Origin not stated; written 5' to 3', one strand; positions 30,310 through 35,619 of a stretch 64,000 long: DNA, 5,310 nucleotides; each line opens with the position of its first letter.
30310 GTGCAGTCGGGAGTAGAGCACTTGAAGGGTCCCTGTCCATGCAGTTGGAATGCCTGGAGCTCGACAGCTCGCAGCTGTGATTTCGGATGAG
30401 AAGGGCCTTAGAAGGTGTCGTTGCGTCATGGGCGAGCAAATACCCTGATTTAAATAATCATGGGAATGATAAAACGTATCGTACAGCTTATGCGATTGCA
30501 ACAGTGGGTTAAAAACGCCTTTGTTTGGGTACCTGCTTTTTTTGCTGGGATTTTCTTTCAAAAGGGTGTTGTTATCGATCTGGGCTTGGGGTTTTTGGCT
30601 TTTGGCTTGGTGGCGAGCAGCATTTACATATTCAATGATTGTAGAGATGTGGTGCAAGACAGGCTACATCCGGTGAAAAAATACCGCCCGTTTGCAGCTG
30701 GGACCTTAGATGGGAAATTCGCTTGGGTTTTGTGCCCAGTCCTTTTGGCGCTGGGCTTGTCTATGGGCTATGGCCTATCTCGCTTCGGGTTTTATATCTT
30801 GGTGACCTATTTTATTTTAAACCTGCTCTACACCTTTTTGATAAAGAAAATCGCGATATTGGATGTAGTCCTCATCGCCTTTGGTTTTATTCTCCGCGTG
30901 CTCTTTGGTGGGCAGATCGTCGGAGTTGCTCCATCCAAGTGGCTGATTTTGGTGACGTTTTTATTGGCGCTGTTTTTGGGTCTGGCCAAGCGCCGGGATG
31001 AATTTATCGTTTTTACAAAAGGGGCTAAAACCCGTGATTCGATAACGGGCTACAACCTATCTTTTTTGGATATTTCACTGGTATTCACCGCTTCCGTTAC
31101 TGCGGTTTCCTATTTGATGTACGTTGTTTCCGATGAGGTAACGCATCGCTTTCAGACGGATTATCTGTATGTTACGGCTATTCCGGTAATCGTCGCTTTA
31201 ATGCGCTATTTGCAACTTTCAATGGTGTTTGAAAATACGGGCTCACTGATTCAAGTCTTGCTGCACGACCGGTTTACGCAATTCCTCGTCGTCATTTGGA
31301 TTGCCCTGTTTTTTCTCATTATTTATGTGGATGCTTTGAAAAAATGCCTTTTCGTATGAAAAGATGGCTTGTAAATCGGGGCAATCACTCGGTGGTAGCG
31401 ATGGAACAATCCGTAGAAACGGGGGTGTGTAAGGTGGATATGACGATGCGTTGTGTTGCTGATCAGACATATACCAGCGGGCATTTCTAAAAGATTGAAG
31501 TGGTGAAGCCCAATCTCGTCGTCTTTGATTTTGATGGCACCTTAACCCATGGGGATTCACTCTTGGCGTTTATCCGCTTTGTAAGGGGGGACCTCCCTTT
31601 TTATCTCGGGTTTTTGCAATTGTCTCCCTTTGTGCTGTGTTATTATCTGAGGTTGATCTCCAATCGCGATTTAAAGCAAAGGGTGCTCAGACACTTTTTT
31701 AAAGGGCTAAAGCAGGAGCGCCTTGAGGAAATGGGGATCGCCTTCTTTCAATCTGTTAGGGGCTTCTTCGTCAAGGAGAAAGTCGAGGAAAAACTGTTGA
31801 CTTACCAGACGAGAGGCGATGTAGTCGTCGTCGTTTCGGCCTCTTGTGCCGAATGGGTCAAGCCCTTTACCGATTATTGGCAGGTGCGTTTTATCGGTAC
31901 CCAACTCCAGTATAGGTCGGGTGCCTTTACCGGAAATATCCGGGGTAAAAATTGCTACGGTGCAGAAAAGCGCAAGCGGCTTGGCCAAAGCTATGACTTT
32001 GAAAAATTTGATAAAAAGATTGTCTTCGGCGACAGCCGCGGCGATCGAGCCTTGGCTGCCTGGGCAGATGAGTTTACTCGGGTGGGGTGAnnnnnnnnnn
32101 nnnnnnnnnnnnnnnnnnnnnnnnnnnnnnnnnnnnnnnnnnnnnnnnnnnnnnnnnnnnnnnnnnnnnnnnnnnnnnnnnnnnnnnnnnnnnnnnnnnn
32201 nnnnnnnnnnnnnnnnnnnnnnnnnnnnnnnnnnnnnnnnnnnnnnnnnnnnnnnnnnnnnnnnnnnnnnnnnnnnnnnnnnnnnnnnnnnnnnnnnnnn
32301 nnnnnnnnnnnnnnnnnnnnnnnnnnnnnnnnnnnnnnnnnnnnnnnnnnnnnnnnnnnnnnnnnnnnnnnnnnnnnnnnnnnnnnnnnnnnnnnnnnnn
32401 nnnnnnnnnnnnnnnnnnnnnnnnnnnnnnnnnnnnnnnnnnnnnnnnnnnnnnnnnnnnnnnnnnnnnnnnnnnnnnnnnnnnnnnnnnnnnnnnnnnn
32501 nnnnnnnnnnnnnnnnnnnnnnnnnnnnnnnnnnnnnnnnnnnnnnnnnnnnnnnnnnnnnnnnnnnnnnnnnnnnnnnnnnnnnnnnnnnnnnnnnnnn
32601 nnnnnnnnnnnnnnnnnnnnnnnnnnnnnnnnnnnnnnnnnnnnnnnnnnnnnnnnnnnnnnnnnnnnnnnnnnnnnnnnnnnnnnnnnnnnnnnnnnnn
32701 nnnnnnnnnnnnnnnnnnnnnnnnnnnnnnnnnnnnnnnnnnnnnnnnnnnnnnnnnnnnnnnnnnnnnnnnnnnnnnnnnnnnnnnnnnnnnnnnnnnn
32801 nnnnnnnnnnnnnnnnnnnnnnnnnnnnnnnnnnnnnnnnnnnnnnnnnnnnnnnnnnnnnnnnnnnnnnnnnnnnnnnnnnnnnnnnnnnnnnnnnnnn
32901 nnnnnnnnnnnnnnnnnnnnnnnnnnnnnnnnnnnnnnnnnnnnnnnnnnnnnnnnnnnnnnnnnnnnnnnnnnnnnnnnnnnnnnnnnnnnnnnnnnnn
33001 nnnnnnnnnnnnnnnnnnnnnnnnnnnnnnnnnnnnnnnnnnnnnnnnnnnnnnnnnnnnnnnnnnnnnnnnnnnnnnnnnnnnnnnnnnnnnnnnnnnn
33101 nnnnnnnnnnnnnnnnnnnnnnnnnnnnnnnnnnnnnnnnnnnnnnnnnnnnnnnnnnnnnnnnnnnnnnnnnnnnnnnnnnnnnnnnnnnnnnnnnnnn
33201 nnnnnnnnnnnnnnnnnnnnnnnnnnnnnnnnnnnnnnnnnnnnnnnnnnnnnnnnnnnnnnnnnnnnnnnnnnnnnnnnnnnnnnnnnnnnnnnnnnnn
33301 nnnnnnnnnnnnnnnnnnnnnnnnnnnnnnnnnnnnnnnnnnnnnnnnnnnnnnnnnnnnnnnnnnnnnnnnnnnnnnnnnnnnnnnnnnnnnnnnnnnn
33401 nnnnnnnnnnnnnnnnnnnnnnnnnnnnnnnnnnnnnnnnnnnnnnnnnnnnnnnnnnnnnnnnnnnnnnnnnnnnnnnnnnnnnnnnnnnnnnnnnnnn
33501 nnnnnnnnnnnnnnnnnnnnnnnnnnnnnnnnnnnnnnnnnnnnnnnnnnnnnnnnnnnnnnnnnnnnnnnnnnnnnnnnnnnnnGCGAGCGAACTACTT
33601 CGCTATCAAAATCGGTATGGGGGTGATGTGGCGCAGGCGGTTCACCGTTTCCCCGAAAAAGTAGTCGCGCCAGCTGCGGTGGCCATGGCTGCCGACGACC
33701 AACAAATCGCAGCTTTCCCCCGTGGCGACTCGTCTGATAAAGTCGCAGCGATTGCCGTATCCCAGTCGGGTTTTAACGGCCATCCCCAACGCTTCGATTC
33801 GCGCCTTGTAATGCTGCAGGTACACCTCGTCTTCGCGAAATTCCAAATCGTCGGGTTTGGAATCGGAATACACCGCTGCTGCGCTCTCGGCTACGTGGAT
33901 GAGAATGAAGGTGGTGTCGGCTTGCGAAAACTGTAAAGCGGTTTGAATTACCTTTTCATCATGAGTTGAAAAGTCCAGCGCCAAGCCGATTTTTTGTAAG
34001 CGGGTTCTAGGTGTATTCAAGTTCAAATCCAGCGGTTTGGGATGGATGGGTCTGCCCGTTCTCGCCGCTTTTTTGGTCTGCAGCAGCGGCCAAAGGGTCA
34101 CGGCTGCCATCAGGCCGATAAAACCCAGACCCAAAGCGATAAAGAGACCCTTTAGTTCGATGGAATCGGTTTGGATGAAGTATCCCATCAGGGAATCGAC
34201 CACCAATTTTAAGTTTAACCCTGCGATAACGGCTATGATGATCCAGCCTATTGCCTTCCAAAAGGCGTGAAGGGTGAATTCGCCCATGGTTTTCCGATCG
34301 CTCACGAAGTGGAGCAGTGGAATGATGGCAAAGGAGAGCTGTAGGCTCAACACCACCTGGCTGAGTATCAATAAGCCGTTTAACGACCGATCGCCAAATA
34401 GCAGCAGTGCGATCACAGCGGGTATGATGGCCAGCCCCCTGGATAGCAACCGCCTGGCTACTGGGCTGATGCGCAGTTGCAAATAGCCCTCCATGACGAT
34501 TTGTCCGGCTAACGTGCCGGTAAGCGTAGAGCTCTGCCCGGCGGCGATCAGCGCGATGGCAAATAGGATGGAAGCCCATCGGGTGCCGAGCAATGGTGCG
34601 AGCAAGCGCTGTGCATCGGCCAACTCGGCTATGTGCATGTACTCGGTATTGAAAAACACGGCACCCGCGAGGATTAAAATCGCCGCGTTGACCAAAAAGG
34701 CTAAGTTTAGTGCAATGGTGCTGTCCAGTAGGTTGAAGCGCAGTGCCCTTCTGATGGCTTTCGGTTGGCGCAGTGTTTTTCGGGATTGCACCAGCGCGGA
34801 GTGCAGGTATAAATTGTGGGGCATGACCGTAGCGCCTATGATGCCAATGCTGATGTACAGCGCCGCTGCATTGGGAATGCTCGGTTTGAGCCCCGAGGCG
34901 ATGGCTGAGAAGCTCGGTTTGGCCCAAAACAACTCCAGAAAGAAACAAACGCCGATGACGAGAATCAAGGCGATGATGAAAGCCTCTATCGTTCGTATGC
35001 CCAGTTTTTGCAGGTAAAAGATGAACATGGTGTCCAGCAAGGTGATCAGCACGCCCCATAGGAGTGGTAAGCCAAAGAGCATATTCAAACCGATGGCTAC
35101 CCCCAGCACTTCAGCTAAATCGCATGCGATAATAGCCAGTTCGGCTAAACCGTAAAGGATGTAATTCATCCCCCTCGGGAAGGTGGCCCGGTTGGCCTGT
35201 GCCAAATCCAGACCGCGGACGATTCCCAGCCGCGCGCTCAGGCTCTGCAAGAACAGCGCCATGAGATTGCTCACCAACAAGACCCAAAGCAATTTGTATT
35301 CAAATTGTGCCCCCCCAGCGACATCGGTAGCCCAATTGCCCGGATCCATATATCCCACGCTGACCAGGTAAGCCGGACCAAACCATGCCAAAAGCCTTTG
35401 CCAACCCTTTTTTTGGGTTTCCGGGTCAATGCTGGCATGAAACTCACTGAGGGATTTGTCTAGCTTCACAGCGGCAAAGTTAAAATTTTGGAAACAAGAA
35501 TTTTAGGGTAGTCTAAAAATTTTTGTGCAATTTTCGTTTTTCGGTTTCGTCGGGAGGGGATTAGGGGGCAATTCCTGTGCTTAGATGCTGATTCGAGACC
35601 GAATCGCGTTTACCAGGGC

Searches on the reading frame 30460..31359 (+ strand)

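Call 75: search_protein_families(library=pfam, proteins=[window:30460-31359:+])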
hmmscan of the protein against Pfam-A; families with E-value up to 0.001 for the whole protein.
window:30460-31359:+ (299 aa): 1 family
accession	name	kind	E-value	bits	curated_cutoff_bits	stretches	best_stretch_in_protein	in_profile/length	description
PF01040.23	UbiA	-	7.7e-17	61.8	34.2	1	24-178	3-160/250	UbiA prenyltransferase family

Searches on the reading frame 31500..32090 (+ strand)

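Call 75: search_protein_families(library=pfam, proteins=[window:31500-32090:+])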
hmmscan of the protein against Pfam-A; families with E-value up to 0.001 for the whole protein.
window:31500-32090:+ (196 aa): 2 families
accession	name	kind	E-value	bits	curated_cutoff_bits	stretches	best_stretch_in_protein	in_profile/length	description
PF12710.13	HAD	-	4.6e-28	99.4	27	1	7-186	1-188/189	haloacid dehalogenase-like hydrolase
PF00702.32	Hydrolase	-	2.7e-05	25.1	26.4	1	5-118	2-88/191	haloacid dehalogenase-like hydrolase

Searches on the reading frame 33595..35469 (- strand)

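Call 75: search_protein_families(library=pfam, proteins=[window:33595-35469:-])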
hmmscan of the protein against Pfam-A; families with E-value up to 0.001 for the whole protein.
window:33595-35469:- (624 aa): 2 families
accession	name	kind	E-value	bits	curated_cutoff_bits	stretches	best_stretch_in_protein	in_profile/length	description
PF01566.24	Nramp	-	7.9e-128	426.9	29.8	1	46-400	1-355/357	Natural resistance-associated macrophage protein-like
PF00582.32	Usp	-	6.4e-16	59.6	24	1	492-624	3-141/141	Universal stress protein family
